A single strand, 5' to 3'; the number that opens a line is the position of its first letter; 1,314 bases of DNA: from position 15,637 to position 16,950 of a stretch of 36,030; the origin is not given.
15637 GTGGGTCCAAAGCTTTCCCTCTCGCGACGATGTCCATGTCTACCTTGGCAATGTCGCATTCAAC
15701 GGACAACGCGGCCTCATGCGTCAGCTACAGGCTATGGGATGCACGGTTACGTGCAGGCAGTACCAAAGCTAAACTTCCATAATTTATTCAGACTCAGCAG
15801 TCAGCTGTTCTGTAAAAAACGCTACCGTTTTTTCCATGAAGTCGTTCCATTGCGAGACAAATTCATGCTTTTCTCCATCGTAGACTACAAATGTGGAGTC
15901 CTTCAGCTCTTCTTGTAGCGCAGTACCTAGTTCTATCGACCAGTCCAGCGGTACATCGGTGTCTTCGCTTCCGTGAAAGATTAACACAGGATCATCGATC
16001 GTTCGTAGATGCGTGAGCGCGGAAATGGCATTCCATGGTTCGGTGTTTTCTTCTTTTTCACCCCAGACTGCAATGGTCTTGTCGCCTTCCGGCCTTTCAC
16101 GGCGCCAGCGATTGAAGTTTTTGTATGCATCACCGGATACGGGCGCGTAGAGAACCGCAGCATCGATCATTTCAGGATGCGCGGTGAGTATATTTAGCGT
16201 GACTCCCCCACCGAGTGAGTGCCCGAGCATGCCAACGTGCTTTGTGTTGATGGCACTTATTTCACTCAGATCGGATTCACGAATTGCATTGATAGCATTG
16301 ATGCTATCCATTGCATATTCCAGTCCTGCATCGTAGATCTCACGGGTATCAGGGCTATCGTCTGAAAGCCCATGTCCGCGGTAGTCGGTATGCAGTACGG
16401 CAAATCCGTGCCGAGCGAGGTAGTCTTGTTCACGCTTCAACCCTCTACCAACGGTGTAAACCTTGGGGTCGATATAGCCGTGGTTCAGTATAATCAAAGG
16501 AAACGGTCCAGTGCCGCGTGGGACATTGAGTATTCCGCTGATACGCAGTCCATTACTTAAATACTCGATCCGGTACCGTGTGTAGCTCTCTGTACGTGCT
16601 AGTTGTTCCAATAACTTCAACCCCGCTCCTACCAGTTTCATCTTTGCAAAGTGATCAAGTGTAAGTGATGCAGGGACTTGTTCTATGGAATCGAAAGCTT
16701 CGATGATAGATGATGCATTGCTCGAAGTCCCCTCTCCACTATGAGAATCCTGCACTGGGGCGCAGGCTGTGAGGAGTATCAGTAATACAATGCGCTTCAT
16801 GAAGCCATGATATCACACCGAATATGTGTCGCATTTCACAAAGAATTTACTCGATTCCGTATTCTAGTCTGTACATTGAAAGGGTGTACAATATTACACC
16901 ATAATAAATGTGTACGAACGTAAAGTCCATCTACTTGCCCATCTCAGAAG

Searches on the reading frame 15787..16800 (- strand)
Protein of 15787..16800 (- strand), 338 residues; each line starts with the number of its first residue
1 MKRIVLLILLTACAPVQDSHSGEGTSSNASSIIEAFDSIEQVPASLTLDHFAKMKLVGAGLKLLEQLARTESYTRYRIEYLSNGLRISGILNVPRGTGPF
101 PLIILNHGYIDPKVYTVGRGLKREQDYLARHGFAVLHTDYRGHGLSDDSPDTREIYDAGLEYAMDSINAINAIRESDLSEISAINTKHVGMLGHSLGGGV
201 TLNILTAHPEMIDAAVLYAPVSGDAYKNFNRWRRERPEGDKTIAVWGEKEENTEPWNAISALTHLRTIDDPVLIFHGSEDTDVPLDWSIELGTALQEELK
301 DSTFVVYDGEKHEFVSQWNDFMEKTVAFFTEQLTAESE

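Call 20: search_protein_families(library=pfam, proteins=[window:15787-16800:-], max_evalue=0.01)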
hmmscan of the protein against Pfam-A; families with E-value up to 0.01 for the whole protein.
window:15787-16800:- (338 aa): 15 families
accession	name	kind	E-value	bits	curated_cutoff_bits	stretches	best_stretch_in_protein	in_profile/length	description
PF00326.27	Peptidase_S9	-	1.1e-18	68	22.6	1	123-334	5-211/213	Prolyl oligopeptidase family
PF12146.15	Hydrolase_4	-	5e-18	65.7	27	1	124-226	23-115/239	Serine aminopeptidase, S33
PF00561.26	Abhydrolase_1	-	5.8e-14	52.8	25.8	1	101-226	1-103/245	alpha/beta hydrolase fold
PF01738.24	DLH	-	1e-11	45.3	21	1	125-320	34-194/217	Dienelactone hydrolase family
PF02129.25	Peptidase_S15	-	1.9e-11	44.6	23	1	86-222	4-130/262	X-Pro dipeptidyl-peptidase (S15 family)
PF12697.13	Abhydrolase_6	-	2.8e-09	38.4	26.3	1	127-249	22-123/217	Alpha/beta hydrolase family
PF12740.14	PETase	-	6.7e-08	32.7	28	1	127-224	76-161/263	PET hydrolase-like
PF20434.5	BD-FAE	-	8.8e-07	29.1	26.8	1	228-295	144-215/215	BD-FAE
PF07859.19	Abhydrolase_3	-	1.2e-05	25.7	25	1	164-315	50-209/210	alpha/beta hydrolase fold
PF05448.18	AXE1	-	0.00036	19.8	21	0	71-204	52-193/321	Acetyl xylan esterase (AXE1)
PF00756.26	Esterase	-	0.0017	18.6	22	1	188-321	116-240/251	Putative esterase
PF06500.17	FrsA-like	-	0.0018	17.6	22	1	65-231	158-309/414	Esterase FrsA-like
PF03583.20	LIP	-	0.0028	17.5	23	0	130-204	24-88/286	Secretory lipase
PF02230.22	Abhydrolase_2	-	0.0038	17.5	23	0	268-327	155-211/217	Phospholipase/Carboxylesterase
PF08386.16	Abhydrolase_4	-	0.0046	17.5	21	0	269-329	34-90/103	TAP-like protein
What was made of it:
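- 15784..16800 (-): S9/alpha-beta hydrolase gene, lineage-specific cargo in the slot between the small gene and recA. It is not a conserved part of the system. Pfam Peptidase_S9/DLH (call 20).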

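Call 83: search_protein_families(library=ncbifam, proteins=[window:15787-16800:-], max_evalue=0.01)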
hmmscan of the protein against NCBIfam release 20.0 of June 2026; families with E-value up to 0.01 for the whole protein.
window:15787-16800:- (338 aa): 29 families (the best 25 are shown)
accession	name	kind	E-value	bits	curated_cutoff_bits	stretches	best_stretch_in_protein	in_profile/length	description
NF007857.0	PRK10566.1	equivalog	6.9e-12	45.7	201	1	97-333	24-249/249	esterase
NF033523.0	lasso_peptidase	equivalog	1e-10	41.1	400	1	128-313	432-615/638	Atxe2 family lasso peptide isopeptidase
NF051488.1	bifunc_PcaDC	exception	2e-07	30.5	390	1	131-219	37-110/375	bifunctional 3-oxoadipate enol-lactonase/4-carboxymuconolactone decarboxylase PcaDC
NF050089.1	i_nPHAscl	equivalog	2.9e-07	29.8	300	1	181-244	78-141/288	intracellular short-chain-length polyhydroxyalkanoate depolymerase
NF041096.1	esterase_EstD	equivalog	4.9e-07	29.1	600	1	85-221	145-274/421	esterase EstD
NF008019.0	PRK10749.1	equivalog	5.3e-06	25.6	362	1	129-223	78-167/335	lysophospholipase L2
NF052610.1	macro_16_ester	equivalog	5.9e-06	25.8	420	1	263-323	217-274/281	alpha/beta fold macrolide esterase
NF050058.1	e_dPHAscl_type1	hypoth_equivalog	6.6e-06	25.8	150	1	183-286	100-195/276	extracellular catalytic domain type 1 short-chain-length polyhydroxyalkanoate depolymerase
NF053684.1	esterase_mleBCA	exception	7.1e-06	25.4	570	1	265-324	220-276/281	BCA family alpha/beta fold macrolide esterase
TIGR02427.1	protocat_pcaD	equivalog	7.3e-06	25.6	255.85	1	130-218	37-110/251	3-oxoadipate enol-lactonase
NF052543.1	PhlpBipLPA4030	equivalog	1.3e-05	24.6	450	0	101-220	71-177/312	phospholipase BipL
NF041759.1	mac_hydro_EstT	equivalog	1.6e-05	24.3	450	1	264-324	215-272/278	macrolide hydrolase EstT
NF011457.0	PRK14875.1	equivalog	2.4e-05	23.5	307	1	178-221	189-232/372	acetoin dehydrogenase dihydrolipoyllysine-residue acetyltransferase subunit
NF047920.1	lactonase_UilS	equivalog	5.6e-05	23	400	1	86-208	10-119/285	UilS family quorum-quenching N-acyl-homoserine lactonase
NF045632.1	hydroxlase_HsaD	equivalog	8.6e-05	21.6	400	1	127-222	59-139/290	4,5:9,10-diseco-3-hydroxy-5,9,17-trioxoandrosta-1(10),2-diene-4-oate hydrolase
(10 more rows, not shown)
